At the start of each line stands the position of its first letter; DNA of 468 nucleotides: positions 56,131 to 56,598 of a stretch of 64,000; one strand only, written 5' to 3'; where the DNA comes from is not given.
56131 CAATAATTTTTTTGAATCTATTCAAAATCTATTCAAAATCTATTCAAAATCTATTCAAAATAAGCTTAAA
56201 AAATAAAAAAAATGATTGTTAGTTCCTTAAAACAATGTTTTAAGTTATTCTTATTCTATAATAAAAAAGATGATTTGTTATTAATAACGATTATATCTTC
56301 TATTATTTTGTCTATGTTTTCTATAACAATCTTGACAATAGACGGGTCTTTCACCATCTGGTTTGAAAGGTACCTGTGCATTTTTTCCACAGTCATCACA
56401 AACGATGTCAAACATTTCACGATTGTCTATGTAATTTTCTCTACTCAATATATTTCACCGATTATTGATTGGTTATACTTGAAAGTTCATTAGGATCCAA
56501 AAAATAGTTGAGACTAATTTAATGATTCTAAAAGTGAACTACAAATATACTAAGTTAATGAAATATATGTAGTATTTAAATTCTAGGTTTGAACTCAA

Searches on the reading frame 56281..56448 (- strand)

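Call 3: search_protein_families(library=pfam, proteins=[window:56281-56448:-], max_evalue=1)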
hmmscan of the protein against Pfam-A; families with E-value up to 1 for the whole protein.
window:56281-56448:- (55 aa): 10 families
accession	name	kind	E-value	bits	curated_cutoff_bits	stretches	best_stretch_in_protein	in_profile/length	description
PF23477.1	zf_Tbcl_2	-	1e-20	73.6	27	1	10-46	1-37/37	Probable treble clef zinc finger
PF14599.11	zinc_ribbon_6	-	9e-05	22.8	27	1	10-39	25-54/59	Zinc-ribbon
PF24254.1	DUF7455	-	0.0013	18.7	27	1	17-48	7-39/54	Domain of unknown function (DUF7455)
PF14353.12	CpXC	-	0.026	15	25.4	1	7-28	30-51/121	CpXC protein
PF21326.4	KDM6_GATAL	-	0.039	14.3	27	1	36-48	35-47/59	KDM6, GATA-like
PF19437.4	VCIP135_N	-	0.1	12.7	27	1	9-49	8-47/169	VCIP135 N-terminal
PF22586.1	ANCHR-like_BBOX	-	0.12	13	27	0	35-49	18-32/39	ANCHR-like B-box zinc-binding domain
PF14354.12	Lar_restr_allev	-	0.12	13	28.6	1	17-43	6-33/58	Restriction alleviation protein Lar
PF14471.11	DUF4428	-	0.16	12.3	27.8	0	15-29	21-34/51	Domain of unknown function (DUF4428)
PF25720.1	Herpes_ORF28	-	0.41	10.3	40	1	19-46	23-50/233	Herpesvirus ORF28 domain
